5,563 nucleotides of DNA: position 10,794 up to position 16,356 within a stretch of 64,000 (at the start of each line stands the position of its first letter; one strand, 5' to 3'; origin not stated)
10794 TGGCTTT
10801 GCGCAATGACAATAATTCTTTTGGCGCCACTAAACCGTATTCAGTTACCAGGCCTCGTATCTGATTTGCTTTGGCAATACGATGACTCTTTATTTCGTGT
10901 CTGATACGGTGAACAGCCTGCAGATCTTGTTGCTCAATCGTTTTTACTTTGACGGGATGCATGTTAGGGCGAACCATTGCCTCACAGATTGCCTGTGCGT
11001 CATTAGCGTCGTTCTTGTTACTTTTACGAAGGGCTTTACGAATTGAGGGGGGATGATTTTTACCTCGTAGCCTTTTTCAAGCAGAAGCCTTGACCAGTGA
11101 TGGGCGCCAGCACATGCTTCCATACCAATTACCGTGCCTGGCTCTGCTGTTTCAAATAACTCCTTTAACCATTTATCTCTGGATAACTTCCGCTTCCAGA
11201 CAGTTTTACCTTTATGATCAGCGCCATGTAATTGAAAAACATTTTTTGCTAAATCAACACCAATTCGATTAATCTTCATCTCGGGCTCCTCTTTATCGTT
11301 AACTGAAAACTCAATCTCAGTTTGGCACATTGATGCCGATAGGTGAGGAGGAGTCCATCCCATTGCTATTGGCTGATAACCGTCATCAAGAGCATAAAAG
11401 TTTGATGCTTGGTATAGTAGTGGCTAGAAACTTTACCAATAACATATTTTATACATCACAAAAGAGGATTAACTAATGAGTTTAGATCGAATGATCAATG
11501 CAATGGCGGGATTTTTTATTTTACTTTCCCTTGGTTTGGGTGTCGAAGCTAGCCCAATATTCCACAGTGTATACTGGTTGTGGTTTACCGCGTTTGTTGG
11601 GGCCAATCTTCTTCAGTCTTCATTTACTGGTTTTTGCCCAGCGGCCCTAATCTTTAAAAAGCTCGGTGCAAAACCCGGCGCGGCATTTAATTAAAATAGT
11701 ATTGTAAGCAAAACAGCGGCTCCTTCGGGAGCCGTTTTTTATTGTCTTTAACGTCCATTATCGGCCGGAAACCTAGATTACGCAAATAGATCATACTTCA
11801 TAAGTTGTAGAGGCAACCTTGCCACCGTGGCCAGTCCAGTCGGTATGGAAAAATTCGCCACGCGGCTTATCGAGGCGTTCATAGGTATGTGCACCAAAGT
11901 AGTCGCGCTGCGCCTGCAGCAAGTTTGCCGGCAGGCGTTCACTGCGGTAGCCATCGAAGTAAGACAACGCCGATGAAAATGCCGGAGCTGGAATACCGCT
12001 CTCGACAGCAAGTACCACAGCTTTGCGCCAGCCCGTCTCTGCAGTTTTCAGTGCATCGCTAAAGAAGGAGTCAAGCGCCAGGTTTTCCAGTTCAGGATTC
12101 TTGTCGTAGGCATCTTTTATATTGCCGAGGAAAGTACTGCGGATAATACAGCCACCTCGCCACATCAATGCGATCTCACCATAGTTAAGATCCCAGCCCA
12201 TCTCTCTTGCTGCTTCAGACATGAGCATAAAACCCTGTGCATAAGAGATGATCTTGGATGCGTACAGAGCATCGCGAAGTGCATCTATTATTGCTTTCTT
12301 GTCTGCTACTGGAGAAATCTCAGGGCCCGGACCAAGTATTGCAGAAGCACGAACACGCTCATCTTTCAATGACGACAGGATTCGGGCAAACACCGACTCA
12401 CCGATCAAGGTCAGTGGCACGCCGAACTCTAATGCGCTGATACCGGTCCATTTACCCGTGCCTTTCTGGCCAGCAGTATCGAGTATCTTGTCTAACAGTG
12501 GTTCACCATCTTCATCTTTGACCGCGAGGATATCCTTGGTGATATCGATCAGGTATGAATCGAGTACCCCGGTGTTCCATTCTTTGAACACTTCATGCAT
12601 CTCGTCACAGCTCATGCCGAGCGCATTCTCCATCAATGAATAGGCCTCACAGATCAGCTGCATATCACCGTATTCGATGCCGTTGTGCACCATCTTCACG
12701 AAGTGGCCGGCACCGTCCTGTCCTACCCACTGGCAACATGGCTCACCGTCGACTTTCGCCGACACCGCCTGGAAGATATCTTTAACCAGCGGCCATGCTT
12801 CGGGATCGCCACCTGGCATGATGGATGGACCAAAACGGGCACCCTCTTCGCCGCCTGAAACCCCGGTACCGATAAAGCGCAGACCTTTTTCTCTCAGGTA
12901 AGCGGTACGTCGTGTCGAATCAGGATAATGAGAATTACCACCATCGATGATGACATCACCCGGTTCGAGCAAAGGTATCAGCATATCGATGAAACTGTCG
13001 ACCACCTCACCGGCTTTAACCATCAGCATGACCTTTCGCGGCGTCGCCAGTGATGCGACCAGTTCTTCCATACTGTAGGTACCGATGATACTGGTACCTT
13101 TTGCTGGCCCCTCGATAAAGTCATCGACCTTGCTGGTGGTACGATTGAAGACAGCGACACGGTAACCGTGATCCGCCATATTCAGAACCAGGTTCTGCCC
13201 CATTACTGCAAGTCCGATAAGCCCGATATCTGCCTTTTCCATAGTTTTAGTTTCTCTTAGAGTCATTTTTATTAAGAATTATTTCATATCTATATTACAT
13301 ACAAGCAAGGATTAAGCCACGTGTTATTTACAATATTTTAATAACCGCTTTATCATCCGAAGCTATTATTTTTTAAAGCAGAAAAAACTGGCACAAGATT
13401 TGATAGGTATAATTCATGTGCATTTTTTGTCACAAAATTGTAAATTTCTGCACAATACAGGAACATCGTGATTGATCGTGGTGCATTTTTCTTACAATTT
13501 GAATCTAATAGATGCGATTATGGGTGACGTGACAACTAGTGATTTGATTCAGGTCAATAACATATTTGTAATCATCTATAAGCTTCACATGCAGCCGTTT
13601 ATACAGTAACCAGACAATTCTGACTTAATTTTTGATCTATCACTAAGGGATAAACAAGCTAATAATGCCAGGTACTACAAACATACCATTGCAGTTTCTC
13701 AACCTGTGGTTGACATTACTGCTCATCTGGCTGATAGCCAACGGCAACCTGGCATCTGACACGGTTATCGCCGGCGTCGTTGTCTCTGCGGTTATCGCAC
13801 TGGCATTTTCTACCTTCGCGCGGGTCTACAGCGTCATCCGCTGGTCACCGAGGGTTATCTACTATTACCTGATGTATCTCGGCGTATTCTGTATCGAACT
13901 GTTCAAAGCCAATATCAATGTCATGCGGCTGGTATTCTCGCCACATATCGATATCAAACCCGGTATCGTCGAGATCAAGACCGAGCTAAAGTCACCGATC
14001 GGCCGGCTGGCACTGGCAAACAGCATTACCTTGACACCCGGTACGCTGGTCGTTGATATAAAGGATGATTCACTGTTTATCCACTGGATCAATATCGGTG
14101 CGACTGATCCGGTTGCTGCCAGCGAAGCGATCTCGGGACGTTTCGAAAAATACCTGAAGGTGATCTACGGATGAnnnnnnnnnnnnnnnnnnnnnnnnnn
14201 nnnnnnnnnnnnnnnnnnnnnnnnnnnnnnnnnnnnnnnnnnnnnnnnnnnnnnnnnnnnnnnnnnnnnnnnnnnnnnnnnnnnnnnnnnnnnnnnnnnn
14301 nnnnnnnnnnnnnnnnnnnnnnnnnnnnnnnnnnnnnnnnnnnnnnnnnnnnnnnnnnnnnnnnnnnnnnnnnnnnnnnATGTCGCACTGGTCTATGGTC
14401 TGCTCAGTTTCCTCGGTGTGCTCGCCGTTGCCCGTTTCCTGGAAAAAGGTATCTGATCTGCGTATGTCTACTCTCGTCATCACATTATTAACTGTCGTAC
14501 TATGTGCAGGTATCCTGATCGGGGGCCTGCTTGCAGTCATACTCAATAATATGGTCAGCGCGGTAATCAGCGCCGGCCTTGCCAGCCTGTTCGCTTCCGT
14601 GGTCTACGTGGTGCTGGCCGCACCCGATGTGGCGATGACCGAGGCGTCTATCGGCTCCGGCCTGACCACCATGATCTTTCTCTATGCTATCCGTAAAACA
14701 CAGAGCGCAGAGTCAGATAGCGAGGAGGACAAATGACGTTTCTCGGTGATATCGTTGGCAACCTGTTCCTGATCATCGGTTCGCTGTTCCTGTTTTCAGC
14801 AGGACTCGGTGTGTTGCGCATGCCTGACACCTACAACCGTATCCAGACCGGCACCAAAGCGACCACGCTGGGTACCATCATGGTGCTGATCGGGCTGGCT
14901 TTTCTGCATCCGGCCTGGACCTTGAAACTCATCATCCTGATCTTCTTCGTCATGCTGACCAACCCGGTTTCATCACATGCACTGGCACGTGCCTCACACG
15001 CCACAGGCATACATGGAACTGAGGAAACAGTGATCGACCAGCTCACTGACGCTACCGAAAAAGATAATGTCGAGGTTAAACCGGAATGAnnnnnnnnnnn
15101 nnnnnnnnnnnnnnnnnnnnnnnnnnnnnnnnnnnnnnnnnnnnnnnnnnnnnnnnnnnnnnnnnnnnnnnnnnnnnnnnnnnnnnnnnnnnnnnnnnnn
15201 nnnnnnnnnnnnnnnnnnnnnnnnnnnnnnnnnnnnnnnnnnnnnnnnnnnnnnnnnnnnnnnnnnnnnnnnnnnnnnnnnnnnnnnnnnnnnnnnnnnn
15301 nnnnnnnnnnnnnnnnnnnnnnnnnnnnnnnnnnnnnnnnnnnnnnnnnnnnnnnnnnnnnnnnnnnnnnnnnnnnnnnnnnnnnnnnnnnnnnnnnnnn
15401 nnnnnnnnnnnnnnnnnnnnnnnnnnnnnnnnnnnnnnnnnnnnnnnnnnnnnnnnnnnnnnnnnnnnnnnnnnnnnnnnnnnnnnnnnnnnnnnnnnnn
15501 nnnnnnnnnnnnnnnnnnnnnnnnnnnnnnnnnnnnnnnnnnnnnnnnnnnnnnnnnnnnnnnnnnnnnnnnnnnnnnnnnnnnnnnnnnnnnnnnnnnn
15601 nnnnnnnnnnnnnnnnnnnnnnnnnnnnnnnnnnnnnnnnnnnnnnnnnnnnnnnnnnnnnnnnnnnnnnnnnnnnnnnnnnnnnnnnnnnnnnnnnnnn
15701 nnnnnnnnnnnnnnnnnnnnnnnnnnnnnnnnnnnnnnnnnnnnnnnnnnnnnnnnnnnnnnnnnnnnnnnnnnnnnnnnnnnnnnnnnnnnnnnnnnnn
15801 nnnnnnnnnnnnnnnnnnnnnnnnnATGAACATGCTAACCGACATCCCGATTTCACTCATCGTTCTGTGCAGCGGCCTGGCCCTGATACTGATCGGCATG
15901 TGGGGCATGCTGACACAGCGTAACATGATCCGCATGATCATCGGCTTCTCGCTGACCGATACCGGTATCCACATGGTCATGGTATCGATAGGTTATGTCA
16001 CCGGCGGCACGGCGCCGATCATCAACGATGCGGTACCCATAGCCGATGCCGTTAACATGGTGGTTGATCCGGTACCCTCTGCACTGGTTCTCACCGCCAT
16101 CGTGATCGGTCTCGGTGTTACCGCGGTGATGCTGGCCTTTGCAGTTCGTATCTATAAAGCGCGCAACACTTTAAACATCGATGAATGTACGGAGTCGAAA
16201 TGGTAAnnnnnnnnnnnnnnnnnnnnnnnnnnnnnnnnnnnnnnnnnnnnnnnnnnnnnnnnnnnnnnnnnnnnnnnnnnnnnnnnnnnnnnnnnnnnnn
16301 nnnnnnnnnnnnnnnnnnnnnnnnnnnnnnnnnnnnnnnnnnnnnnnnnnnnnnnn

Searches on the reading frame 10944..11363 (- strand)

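Call 58: search_protein_families(library=pfam, proteins=[window:10944-11363:-], max_evalue=0.00001)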
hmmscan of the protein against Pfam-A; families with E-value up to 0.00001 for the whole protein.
window:10944-11363:- (139 aa): 1 family
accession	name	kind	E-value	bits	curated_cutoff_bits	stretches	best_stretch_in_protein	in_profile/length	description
PF01548.23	DEDD_Tnp_IS110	-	2.8e-06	27.6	29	1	34-115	1-87/155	Transposase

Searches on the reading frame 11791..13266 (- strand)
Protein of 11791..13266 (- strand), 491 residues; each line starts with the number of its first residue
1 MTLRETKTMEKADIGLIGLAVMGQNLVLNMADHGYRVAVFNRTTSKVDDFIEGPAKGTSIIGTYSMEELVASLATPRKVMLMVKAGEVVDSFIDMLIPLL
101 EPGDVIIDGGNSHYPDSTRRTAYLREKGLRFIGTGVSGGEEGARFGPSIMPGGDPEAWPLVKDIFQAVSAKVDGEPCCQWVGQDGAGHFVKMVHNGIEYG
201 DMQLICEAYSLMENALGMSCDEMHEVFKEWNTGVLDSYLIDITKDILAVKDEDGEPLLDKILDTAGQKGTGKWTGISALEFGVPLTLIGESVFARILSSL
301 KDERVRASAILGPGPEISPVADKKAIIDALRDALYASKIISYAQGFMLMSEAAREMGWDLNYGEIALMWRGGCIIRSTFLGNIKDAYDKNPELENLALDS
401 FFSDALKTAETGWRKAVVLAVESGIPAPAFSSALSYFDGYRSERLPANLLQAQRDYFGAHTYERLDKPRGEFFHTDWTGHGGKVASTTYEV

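Call 58: search_protein_families(library=pfam, proteins=[window:11791-13266:-], max_evalue=0.00001)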
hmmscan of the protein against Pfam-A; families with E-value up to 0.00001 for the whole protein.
window:11791-13266:- (491 aa): 2 families
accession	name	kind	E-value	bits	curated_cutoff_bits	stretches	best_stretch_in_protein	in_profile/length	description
PF00393.24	6PGD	-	1e-133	445.7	27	1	187-477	1-290/290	6-phosphogluconate dehydrogenase, C-terminal domain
PF03446.21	NAD_binding_2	-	4.3e-50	170.3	21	1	13-177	1-155/161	NAD binding domain of 6-phosphogluconate dehydrogenase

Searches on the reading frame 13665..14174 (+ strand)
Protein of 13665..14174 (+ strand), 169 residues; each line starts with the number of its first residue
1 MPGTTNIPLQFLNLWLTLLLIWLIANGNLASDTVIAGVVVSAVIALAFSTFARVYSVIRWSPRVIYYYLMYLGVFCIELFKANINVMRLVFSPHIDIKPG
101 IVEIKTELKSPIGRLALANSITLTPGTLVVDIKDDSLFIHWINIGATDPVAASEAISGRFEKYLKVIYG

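Call 58: search_protein_families(library=pfam, proteins=[window:13665-14174:+], max_evalue=0.00001)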
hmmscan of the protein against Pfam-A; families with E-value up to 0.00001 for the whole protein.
window:13665-14174:+ (169 aa): 1 family
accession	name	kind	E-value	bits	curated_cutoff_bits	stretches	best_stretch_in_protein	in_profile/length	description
PF01899.21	MNHE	-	2.1e-39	135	27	1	16-166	2-144/145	Na+/H+ ion antiporter subunit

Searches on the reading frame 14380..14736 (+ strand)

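Call 42: search_protein_families(library=pfam, proteins=[window:14380-14736:+], max_evalue=0.0001)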
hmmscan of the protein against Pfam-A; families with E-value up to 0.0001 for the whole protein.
window:14380-14736:+ (118 aa): 1 family
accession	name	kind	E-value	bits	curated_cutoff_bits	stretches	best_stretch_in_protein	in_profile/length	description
PF13244.11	MbhD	-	7.5e-18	64.9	27.2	1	44-108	2-66/67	MBH, subunit D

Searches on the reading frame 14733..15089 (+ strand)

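Call 42: search_protein_families(library=pfam, proteins=[window:14733-15089:+], max_evalue=0.0001)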
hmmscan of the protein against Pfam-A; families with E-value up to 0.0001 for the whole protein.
window:14733-15089:+ (118 aa): 1 family
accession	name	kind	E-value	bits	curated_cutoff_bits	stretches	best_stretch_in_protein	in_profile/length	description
PF03334.19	PhaG_MnhG_YufB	-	1.5e-25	89.7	23.4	1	12-89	1-80/80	Na+/H+ antiporter subunit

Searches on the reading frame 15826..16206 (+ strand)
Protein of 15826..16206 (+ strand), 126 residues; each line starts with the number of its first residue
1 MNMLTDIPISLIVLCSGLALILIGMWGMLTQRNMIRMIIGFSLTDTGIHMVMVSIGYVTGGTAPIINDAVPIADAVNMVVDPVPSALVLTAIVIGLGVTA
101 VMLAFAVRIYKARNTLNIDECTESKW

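Call 42: search_protein_families(library=pfam, proteins=[window:15826-16206:+], max_evalue=0.0001)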
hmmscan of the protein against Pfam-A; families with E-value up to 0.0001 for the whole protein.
window:15826-16206:+ (126 aa): 1 family
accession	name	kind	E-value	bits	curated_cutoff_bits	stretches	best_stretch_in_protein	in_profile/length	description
PF00420.29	Oxidored_q2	-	5.3e-24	84.2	26.1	1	14-124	3-93/95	NADH-ubiquinone/plastoquinone oxidoreductase chain 4L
